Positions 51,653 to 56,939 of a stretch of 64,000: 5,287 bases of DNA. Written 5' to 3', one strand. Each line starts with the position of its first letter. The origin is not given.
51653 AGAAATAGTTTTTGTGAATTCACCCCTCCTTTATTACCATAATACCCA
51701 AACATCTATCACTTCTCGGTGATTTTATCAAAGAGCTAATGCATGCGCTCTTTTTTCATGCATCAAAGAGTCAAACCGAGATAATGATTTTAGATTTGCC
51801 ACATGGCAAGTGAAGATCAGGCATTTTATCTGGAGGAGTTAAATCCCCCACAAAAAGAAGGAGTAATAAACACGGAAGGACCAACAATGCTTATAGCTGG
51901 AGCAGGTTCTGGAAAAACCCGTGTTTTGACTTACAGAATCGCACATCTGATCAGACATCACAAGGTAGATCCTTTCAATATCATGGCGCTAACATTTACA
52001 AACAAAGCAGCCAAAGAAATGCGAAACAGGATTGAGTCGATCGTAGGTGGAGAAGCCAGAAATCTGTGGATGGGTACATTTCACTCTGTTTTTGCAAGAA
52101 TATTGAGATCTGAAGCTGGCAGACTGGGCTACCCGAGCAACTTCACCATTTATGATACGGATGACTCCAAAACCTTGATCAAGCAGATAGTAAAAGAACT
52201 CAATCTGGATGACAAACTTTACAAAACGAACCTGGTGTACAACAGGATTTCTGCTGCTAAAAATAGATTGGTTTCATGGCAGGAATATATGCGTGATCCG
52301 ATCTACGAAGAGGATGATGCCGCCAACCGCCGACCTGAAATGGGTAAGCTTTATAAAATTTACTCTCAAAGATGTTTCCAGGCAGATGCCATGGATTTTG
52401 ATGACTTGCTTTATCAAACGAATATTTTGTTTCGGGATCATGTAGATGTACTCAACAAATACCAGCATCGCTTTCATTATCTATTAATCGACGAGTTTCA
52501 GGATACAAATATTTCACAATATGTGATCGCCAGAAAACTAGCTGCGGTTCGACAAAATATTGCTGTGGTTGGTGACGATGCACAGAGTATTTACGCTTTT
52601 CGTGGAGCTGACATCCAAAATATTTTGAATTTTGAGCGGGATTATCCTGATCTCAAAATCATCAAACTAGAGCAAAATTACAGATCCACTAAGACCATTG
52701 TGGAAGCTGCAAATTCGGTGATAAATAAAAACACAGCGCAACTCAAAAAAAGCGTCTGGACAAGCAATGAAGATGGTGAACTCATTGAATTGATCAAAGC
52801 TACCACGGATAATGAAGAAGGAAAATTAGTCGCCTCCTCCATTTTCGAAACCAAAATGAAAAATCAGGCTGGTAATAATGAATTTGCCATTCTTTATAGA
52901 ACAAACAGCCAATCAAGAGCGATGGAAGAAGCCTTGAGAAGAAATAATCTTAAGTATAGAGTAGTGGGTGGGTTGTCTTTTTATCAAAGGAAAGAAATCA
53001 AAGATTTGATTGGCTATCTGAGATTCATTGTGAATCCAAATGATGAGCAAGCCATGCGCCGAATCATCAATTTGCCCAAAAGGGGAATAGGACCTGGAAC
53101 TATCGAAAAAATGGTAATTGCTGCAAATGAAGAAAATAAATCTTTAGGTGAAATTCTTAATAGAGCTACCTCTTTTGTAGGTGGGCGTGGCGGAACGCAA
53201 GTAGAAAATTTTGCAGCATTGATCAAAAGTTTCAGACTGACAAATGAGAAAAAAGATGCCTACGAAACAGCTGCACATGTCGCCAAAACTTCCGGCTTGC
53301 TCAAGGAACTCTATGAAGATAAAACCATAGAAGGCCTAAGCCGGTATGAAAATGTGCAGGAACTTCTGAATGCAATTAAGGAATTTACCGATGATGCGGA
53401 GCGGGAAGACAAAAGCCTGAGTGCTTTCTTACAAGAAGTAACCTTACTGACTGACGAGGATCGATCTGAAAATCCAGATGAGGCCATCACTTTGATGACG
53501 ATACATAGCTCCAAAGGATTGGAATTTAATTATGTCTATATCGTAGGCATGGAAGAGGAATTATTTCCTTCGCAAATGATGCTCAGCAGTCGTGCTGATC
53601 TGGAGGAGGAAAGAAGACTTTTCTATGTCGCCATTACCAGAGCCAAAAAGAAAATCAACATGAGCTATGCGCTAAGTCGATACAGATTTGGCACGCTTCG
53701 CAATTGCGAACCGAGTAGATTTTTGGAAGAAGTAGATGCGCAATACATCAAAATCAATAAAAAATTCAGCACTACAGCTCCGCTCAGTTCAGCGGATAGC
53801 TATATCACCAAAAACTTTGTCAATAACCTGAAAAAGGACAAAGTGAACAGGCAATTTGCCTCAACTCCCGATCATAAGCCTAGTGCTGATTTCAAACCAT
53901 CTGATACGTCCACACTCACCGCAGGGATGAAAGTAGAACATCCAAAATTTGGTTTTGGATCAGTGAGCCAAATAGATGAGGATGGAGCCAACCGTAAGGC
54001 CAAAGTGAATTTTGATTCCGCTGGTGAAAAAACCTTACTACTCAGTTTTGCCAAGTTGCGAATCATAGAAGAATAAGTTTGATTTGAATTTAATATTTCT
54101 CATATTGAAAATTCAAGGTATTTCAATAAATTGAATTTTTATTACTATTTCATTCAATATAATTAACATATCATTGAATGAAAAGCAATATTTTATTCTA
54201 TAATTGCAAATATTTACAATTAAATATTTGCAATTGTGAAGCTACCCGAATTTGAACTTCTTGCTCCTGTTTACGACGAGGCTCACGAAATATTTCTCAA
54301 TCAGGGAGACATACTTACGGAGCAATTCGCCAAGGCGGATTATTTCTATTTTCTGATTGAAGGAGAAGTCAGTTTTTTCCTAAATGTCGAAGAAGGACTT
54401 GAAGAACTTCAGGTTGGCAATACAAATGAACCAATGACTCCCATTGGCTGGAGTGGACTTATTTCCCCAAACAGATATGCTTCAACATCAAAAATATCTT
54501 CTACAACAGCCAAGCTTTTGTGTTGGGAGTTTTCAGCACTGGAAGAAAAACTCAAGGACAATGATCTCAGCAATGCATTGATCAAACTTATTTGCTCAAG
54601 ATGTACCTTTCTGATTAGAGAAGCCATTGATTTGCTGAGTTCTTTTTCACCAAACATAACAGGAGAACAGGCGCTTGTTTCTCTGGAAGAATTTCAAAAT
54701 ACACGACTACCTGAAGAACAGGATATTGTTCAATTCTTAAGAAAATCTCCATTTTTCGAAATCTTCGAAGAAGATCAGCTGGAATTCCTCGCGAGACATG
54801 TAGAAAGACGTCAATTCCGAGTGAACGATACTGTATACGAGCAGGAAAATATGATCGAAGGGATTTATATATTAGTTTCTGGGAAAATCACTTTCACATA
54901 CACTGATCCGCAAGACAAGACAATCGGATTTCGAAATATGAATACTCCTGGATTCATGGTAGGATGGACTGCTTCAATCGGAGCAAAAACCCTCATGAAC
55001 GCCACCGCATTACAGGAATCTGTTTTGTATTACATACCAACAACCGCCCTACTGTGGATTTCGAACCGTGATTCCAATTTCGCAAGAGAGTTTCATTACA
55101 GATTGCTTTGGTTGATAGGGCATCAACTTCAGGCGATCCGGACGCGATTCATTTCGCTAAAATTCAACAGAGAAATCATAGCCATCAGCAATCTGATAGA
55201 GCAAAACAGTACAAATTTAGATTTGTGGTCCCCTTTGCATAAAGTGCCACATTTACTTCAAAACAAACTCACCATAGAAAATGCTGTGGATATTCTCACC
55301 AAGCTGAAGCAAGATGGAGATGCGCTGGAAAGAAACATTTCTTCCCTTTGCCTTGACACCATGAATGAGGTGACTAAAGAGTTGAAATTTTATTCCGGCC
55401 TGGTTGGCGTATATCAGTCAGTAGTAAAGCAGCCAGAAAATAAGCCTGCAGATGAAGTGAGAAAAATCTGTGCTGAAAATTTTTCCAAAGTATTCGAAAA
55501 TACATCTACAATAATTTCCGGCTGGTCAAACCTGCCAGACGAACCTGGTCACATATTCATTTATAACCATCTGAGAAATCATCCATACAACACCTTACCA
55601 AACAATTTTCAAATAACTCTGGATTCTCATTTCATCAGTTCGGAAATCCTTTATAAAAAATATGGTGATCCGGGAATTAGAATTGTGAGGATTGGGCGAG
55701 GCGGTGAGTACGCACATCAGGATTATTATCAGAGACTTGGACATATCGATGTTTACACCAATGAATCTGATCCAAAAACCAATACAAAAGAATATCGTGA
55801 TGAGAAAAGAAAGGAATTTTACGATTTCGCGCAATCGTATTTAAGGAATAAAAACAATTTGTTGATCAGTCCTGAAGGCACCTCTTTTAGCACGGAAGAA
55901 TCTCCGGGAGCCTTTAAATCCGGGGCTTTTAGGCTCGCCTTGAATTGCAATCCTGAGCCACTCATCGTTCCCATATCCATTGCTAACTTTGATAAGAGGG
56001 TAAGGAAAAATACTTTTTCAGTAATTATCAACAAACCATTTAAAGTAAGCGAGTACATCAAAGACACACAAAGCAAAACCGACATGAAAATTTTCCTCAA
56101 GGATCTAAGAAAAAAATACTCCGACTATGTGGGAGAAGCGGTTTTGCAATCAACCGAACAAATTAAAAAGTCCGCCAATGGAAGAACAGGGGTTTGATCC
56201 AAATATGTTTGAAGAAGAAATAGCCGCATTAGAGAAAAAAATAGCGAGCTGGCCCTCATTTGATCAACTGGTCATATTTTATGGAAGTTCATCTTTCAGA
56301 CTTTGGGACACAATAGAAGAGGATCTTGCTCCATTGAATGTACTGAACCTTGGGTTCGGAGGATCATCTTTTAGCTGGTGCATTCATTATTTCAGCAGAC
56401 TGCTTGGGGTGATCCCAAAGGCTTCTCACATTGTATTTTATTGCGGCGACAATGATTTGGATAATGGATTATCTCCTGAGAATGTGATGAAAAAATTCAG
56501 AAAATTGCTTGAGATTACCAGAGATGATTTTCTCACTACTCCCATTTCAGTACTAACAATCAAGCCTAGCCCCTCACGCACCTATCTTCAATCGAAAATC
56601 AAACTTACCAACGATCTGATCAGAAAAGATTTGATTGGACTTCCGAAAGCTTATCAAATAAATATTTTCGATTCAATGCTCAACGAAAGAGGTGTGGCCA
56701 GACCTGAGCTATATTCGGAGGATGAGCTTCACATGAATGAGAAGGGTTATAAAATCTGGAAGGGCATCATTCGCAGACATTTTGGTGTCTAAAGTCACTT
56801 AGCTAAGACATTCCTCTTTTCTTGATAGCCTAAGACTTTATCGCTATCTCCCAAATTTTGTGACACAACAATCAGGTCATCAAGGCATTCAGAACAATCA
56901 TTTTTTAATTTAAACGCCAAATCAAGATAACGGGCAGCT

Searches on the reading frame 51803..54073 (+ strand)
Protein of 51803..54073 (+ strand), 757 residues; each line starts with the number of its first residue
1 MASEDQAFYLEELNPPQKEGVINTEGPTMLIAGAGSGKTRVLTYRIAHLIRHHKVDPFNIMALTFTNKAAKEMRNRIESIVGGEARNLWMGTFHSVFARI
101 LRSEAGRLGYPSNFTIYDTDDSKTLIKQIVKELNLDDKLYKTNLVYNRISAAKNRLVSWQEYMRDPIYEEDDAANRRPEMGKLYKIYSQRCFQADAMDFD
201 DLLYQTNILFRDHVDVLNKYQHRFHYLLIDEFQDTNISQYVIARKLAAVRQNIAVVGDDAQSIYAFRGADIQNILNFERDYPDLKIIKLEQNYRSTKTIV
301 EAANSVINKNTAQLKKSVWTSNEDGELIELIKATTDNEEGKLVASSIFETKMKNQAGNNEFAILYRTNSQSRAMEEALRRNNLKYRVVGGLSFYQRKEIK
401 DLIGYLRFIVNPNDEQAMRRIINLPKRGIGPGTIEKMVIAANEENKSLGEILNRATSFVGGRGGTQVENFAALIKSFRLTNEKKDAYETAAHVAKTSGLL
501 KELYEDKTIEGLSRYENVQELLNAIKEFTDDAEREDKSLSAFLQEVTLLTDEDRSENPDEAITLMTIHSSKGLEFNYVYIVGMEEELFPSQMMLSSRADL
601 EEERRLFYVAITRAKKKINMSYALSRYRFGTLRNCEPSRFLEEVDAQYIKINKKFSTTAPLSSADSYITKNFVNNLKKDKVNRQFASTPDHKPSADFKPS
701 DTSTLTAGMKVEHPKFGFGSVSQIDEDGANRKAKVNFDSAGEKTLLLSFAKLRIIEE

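Call 76: search_protein_families(library=pfam, proteins=[window:51803-54073:+], max_evalue=0.0001)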
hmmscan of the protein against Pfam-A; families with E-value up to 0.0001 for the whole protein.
window:51803-54073:+ (757 aa): 7 families
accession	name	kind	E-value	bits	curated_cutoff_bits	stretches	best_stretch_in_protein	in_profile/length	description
PF00580.27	UvrD-helicase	-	7.5e-85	285.3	23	1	13-282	1-271/271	UvrD/REP helicase N-terminal domain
PF13361.12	UvrD_C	-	8.2e-82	275.8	25.6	1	287-623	1-348/350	UvrD-like helicase C-terminal domain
PF13245.12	AAA_19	-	3.3e-22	79.6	25.1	1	19-267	3-134/134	AAA domain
PF13538.12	UvrD_C_2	-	4.1e-11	43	27.4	1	563-619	3-50/52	UvrD-like helicase C-terminal domain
PF21196.3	PcrA_UvrD_tudor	-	1.6e-07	31.5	23.9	1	708-750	2-44/48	PcrA/UvrD tudor domain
PF01443.25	Viral_helicase1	-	1.3e-06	28.9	21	0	540-619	162-225/228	Viral superfamily 1 RNA helicase core domain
PF13604.12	AAA_30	-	1.4e-06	28.7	27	0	15-78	4-67/191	AAA domain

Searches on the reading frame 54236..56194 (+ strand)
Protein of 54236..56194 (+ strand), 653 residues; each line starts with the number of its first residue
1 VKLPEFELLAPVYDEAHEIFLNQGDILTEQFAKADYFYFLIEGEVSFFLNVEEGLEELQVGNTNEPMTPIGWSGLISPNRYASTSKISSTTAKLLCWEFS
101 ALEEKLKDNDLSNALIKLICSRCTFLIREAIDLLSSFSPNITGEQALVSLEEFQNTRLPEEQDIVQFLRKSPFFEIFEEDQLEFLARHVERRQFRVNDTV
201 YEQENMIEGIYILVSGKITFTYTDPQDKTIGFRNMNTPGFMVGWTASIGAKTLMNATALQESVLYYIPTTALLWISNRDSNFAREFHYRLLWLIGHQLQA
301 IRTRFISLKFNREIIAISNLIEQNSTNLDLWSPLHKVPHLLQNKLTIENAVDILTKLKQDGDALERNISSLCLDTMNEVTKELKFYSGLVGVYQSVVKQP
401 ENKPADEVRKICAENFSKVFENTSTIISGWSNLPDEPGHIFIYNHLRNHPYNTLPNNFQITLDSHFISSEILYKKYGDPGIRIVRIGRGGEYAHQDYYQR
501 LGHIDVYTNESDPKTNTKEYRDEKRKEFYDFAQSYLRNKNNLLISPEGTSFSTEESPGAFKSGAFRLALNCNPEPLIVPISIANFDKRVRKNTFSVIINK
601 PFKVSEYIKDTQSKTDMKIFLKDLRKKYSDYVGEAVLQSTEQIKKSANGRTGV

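Call 76: search_protein_families(library=pfam, proteins=[window:54236-56194:+], max_evalue=0.0001)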
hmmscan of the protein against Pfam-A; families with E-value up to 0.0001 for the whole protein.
window:54236-56194:+ (653 aa): 3 families
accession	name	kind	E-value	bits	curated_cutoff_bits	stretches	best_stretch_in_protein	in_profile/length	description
PF00027.35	cNMP_binding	-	7.4e-16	58.3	27.5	1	192-277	2-87/89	Cyclic nucleotide-binding domain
PF01553.26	Acyltransferase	-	7.7e-07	29.4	23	1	521-582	73-131/132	Acyltransferase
PF04363.17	DUF496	-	7.1e-05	23.3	23.2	0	582-645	21-82/93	Protein of unknown function (DUF496)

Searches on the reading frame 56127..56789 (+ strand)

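Call 76: search_protein_families(library=pfam, proteins=[window:56127-56789:+], max_evalue=0.0001)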
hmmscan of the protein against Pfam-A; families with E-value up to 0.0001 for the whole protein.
window:56127-56789:+ (221 aa): 2 families
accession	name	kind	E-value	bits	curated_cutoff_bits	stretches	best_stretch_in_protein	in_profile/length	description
PF13472.12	Lipase_GDSL_2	-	2.1e-08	35.3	32.9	1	55-210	14-178/178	GDSL-like Lipase/Acylhydrolase family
PF00657.28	Lipase_GDSL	-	7e-06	26.8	23.6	1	71-210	43-203/208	GDSL-like Lipase/Acylhydrolase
